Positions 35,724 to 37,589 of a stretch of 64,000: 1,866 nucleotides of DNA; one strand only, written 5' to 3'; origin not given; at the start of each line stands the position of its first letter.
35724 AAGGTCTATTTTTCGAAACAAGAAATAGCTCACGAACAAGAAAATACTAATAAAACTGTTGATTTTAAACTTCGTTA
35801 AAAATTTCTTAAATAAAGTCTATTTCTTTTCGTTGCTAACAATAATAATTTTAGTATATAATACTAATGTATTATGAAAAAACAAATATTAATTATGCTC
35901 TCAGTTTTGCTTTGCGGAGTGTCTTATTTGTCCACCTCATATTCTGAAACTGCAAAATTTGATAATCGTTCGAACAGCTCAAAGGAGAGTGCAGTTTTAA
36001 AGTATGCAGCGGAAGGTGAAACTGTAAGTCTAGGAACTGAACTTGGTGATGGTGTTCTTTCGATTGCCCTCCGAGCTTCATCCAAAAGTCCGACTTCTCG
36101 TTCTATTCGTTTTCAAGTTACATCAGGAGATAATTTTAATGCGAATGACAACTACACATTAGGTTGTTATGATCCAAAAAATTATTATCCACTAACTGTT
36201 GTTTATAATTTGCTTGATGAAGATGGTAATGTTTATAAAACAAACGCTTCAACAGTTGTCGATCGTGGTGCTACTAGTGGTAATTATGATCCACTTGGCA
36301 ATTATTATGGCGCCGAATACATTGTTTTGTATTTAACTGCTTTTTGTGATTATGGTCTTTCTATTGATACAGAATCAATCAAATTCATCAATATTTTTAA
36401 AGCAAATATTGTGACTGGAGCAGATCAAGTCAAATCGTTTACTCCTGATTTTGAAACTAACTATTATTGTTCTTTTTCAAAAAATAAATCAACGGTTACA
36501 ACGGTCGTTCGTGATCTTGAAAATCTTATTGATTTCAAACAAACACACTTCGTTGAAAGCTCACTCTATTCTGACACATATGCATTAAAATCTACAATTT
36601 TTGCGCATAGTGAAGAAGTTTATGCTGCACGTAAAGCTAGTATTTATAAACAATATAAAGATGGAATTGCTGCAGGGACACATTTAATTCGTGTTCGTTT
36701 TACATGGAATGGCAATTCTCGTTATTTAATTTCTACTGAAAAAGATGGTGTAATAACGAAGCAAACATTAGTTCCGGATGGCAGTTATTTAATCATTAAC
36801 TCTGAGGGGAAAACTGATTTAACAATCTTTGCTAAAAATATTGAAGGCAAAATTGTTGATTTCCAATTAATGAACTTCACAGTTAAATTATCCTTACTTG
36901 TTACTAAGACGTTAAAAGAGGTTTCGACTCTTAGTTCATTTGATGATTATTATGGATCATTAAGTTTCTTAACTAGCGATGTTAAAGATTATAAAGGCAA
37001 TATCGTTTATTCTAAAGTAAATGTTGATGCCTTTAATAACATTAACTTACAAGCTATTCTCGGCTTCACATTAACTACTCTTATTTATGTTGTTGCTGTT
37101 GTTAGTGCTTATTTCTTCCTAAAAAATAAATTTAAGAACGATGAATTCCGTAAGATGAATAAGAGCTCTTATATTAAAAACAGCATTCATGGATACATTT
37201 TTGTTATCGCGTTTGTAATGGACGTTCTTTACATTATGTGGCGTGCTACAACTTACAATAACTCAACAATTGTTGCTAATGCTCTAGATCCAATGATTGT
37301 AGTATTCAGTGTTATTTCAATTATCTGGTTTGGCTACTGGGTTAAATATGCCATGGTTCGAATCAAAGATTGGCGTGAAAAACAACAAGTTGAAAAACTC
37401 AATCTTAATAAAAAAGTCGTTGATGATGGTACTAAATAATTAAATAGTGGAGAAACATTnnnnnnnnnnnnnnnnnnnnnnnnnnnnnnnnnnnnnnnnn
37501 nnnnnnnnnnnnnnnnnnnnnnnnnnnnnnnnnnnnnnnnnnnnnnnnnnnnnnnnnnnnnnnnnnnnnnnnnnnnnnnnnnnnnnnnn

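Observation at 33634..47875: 14-kb surface-nuclease / ABC-importer island with orphan membrane partners inserted right after tuf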

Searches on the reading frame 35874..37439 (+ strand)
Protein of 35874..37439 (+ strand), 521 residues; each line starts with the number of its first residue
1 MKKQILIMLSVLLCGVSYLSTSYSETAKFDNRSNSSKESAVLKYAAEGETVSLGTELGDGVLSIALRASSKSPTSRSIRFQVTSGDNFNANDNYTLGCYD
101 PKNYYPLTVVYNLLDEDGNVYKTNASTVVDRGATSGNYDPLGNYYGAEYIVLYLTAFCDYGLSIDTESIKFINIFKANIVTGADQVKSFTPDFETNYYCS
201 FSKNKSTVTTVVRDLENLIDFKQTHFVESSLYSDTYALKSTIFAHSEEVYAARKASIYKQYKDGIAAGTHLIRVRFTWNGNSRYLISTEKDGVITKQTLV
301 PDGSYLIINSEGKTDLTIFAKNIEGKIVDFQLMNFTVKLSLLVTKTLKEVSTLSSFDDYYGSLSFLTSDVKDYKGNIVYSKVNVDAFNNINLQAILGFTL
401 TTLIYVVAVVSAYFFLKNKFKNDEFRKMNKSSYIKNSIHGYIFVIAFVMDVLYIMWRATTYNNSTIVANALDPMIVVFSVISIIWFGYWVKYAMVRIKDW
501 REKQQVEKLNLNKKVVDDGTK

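Call 5: search_protein_families(library=pfam, proteins=[window:35874-37439:+], max_evalue=0.01)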
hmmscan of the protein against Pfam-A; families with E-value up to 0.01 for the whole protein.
window:35874-37439:+ (521 aa): 0 families

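Call 6: find_encoding_contigs(protein=window:35874-37439:+, flank=10000, max_places=6)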
Protein window:35874-37439:+ (521 aa): 3 contigs read that carry it; 3 places shown.
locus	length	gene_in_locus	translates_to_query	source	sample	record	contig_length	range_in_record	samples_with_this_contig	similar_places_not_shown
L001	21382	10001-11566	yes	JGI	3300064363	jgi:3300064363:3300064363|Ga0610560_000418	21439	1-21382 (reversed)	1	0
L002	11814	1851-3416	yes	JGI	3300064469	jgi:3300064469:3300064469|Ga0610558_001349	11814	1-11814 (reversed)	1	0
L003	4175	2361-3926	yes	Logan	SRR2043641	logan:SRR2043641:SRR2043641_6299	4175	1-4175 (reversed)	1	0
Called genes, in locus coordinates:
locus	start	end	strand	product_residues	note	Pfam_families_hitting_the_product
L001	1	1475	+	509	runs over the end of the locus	?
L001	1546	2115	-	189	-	-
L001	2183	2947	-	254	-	PF06541:ABC_trans_CmpB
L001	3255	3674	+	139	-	PF00164:Ribosom_S12_S23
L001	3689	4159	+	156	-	PF00177:Ribosomal_S7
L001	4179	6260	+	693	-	PF00009:GTP_EFTU, PF03144:GTP_EFTU_D2, PF22042:EF-G_D2, PF14492:EFG_III, PF16658:RF3_C, PF03764:EFG_IV, PF00679:EFG_C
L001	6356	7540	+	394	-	PF00009:GTP_EFTU, PF03144:GTP_EFTU_D2, PF03143:GTP_EFTU_D3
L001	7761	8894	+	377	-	PF06271:RDD (faint)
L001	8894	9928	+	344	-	PF06271:RDD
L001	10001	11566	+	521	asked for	-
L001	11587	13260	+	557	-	PF00005:ABC_tran, PF13304:AAA_21 (faint), PF00005:ABC_tran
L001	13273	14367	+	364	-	PF00528:BPD_transp_1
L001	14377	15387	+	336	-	PF00528:BPD_transp_1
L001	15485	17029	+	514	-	PF01547:SBP_bac_1, PF13416:SBP_bac_8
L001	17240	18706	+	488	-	PF13416:SBP_bac_8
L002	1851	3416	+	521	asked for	-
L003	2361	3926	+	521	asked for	-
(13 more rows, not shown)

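Call 7: search_protein_families(library=ncbifam, proteins=[window:35874-37439:+], max_evalue=0.01)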
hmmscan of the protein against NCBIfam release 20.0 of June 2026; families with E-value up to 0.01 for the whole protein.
window:35874-37439:+ (521 aa): 0 families

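Call 13: find_homologous_proteins(query=window:35874-37439:+, max_evalue=0.001)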
Query window:35874-37439:+ (521 aa): 3 proteins with E <= 0.001 among 8000 candidates.
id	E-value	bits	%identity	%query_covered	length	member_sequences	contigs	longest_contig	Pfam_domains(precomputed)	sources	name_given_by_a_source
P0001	0.0e+0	1141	100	100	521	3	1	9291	-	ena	-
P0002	3.7e-32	130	28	93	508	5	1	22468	-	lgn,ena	-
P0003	1.3e-15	75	22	79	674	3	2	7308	-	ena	-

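Call 14: find_encoding_contigs(protein=P0002, flank=10000, max_places=4)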
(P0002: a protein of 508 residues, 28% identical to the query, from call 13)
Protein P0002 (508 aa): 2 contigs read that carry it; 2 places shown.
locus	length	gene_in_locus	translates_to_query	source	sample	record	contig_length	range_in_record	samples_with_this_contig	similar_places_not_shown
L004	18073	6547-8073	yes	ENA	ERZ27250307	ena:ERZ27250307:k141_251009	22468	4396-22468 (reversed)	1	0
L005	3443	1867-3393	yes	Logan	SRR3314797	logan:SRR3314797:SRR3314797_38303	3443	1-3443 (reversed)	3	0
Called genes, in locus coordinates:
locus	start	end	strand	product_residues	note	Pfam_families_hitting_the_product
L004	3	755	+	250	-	?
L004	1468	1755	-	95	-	-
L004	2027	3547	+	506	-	PF06271:RDD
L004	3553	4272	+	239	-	-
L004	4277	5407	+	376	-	-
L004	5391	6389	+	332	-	PF06271:RDD (weak)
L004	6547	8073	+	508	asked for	-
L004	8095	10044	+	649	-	PF00005:ABC_tran, PF13304:AAA_21 (faint), PF00005:ABC_tran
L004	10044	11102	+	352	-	PF00528:BPD_transp_1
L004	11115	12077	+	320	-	PF00528:BPD_transp_1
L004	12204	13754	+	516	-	-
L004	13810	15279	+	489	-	PF13416:SBP_bac_8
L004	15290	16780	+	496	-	PF00565:SNase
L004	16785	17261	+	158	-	-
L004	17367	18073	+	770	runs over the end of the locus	-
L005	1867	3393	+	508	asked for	-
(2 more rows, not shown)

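Call 15: find_encoding_contigs(protein=P0003, flank=10000, max_places=4)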
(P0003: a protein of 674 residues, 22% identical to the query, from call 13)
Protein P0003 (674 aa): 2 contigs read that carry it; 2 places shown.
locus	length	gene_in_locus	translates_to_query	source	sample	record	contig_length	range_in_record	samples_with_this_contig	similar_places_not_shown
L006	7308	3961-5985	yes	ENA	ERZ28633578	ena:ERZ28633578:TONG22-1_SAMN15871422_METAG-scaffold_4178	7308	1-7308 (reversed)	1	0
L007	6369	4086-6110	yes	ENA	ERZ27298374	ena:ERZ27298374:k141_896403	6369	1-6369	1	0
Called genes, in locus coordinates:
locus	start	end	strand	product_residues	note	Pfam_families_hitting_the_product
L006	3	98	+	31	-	?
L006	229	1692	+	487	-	PF00149:Metallophos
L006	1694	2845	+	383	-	-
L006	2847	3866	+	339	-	PF06271:RDD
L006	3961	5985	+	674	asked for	-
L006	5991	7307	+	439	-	?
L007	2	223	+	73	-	?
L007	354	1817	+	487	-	PF00149:Metallophos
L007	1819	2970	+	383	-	-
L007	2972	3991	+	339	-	PF06271:RDD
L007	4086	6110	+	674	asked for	-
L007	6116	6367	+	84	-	?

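Call 40: find_homologous_proteins(query=A1, max_evalue=0.00001)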
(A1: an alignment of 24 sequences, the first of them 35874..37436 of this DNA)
Query A1 (24 sequences) (521 aa, profile of the alignment): 3 proteins with E <= 0.00001 among 8000 candidates.
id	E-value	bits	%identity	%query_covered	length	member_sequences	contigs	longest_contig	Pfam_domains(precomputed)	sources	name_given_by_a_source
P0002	5.1e-143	496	28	93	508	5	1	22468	-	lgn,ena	-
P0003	1.7e-137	478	22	79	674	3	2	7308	-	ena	-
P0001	1.7e-135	471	100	100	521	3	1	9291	-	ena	-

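Call 54: predict_structure(alignment_id=A2)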
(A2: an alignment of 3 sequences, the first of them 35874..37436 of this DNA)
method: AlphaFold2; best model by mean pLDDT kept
length: 521 residues; sequences in the alignment: 3
mean_pLDDT: 42.2   pTM: 0.30
mean pLDDT of the five models: 42.2, 42.0, 41.6, 40.5, 39.1
residues with pLDDT >= 90: 0; 70-90: 9; 50-70: 168; < 50: 344
segments of 3 or more residues with pLDDT < 50: 1-93, 99-103, 129-151, 176-258, 277-283, 299-304, 306-315, 319-324, 331-335, 352-402, 454-476, 510-521
pLDDT, mean of each block of 10 residues (from residue 1): 27 26 22 23 22 25 23 29 35 47 55 71 61 34 41 50 57 49 30 27 23 23 30 37 36 44 58 50 52 52 48 44 50 50 62 42 34 27 26 41 55 57 51 56 53 46 36 46 58 59 54 41 36
secondary structure, 60 per line:
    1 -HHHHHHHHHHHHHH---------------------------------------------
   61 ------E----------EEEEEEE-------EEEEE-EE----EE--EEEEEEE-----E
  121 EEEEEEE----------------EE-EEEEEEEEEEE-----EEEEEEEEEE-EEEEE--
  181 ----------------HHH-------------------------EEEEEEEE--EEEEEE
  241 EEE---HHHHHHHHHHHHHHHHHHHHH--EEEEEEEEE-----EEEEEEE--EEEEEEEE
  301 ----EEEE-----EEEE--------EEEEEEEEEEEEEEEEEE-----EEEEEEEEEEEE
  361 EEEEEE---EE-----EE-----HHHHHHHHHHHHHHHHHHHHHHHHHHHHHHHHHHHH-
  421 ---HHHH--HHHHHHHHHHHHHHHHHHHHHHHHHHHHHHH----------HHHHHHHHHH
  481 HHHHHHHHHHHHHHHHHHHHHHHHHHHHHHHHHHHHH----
elements in order: H2-15 E78-84 E92-96 E108-114 E120-127 E147-157 E163-172 E174-178 E225-232 E235-243 H247-267 E270-278 E284-290 E293-300 E305-308 E314-317 E326-343 E349-366 H384-419 H424-427 H430-460 H471-517

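Call 55: search_protein_representatives(alignment_id=A2)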
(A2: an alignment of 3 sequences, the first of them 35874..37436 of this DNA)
Query: 3 sequences, 510 profile positions. Proteins with E-value up to 0.001 (for the whole library): 242; up to 1e-10: 222; up to 1e-30: 199. The best 150 are listed.
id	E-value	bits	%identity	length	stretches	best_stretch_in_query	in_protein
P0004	2.7e-149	514.5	-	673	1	6-501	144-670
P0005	6.2e-127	440.7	-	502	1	36-508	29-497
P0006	3.0e-107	375.7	-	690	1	16-508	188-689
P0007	2.7e-105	369.3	-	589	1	22-509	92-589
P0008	2.8e-104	365.9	-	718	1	7-508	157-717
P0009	6.1e-103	361.5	-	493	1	51-508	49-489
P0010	4.8e-100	351.9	-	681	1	17-509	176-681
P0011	1.2e-99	350.7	-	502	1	49-508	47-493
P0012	3.0e-97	342.8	-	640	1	20-509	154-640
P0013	6.0e-94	331.8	-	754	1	40-508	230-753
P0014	1.3e-93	330.7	-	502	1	50-508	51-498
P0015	1.4e-92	327.3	-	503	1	43-508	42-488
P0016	6.3e-91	321.9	-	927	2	18-508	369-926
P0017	1.1e-90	321.1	-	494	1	45-508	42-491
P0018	1.1e-90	321.0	-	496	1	51-508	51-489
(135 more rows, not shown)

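Call 59: search_protein_families(library=pfam, proteins=[L006:229-1689:+], max_evalue=0.01)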
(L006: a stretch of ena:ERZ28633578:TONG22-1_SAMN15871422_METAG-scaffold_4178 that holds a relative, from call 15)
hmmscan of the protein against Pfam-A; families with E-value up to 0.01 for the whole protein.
L006:229-1689:+ (487 aa): 3 families
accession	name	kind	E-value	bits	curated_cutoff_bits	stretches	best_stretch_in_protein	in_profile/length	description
PF00149.33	Metallophos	-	2.9e-08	34.8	21.5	1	40-262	3-191/191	Calcineurin-like phosphoesterase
PF02872.23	5_nucleotid_C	-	0.00023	21.7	23.6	1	344-431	19-96/158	5'-nucleotidase, C-terminal domain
PF09587.15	PGA_cap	-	0.00032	20.7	27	1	100-227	64-200/255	Bacterial capsule synthesis protein PGA_cap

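Call 64: predict_structure(alignment_id=A5)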
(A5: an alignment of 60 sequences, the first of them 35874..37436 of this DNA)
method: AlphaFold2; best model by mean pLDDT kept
length: 521 residues; sequences in the alignment: 60
mean_pLDDT: 87.9   pTM: 0.79
mean pLDDT of the five models: 87.9, 87.1, 86.5, 86.0, 85.9
residues with pLDDT >= 90: 388; 70-90: 68; 50-70: 33; < 50: 32
segments of 3 or more residues with pLDDT < 50: 1-3, 18-44
pLDDT, mean of each block of 10 residues (from residue 1): 62 60 40 40 54 92 93 95 93 93 93 96 93 75 89 94 95 95 87 96 65 91 94 96 94 96 97 93 94 94 88 93 93 95 96 94 95 96 88 97 97 94 88 94 97 96 91 97 95 91 88 59 41
secondary structure, 60 per line:
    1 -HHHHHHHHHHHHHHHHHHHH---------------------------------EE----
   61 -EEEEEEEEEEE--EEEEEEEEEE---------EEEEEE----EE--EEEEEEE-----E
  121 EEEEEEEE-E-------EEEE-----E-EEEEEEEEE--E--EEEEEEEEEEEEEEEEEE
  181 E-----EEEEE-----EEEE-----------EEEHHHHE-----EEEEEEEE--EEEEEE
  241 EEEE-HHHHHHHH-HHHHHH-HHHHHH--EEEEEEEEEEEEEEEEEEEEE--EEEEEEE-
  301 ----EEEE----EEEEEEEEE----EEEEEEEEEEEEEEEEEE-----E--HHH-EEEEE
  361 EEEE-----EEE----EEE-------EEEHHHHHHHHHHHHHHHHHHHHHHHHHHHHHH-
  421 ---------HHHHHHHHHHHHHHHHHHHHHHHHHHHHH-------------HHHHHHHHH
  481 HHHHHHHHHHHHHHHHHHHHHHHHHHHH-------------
elements in order: H2-21 E62-72 E75-84 E94-99 E108-114 E120-128 E138-141 E149-157 E163-181 E187-191 E197-200 E212-214 H215-218 E225-232 E235-244 H246-253 H255-260 H262-267 E270-290 E293-299 E305-308 E313-321 E326-343 E356-364 E370-372 E377-379 E387-389 H390-419 H430-458 H472-508

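Call 67: fold_search(model_id=the predicted structure, library=pdb)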
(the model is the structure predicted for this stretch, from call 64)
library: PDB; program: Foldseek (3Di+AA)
matches with E <= 10: 1700; with E <= 0.001: 161
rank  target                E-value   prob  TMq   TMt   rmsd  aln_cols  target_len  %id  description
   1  4be6_A                2.7e-06  0.91  0.11  0.18  17.5       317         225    8  V. cholera biofilm scaffolding protein RbmA (released 2013-12-18)
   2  4kkr_A                3.6e-06  0.87  0.10  0.17  18.4       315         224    8  Crystal structure of Vibrio cholerae RbmA (crystal form 3) (released 2013-05-22)
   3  4be5_A                6.6e-06  0.87  0.09  0.17  18.0       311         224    7  V. cholera biofilm scaffolding protein RbmA (released 2013-12-18)
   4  4kkp_A                1.2e-05  0.93  0.11  0.21  18.6       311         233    9  Crystal structure of Vibrio cholerae RbmA (crystal form 2) (released 2013-05-22)
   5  5g50_B                1.2e-05  0.89  0.11  0.20  18.1       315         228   10  Vibrio cholerae scaffolding protein RbmA in complex with magnesium. (released 2017-11-29)
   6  4kkq_B                1.3e-05  0.85  0.10  0.18  17.8       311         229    8  Crystal structure of Vibrio cholerae RbmA (crystal form 1) (released 2013-05-22)
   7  7uzs                  1.8e-05  0.97  0.14  0.11  17.9       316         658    7  Protein 4.2 (local refinement from consensus reconstruction of ankyrin complex classes) (released 2022-07-20)
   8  6vor_A                1.8e-05  0.82  0.10  0.18  19.9       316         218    9  Crystal structure of macaque anti-HIV-1 antibody RM20E1 (released 2020-09-16)
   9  8cs9_X                2.4e-05  0.97  0.14  0.12  17.6       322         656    6  Composite reconstruction of Class 1 of the erythrocyte ankyrin-1 complex (released 2022-07-20)
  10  7tzh_A                3.2e-05  0.66  0.11  0.17  17.3       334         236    9  Structure of human LAG3 domains 3-4 in complex with antibody single chain-variable fragment (released 2022-05-11)
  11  6kzb_C                3.3e-05  0.98  0.15  0.13  18.9       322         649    8  Transglutaminase2 complexed with calcium (released 2020-12-09)
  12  2a6j_B                4.9e-05  0.87  0.12  0.22  19.2       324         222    7  Crystal structure analysis of the anti-arsonate germline antibody 36-65 (released 2006-06-13)
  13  8fa8_H                5.8e-05  0.82  0.11  0.19  19.9       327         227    9  Crystal structure of Ky15.11 Fab in complex with circumsporozoite protein NDN peptide (released 2023-11-01)
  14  7uyl_H                5.8e-05  0.80  0.10  0.19  19.7       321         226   10  850 Fab (released 2022-11-23)
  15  7sr8_E                6.2e-05  0.75  0.11  0.19  16.1       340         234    8  Molecular mechanism of the the wake-promoting agent TAK-925 (released 2022-06-08)
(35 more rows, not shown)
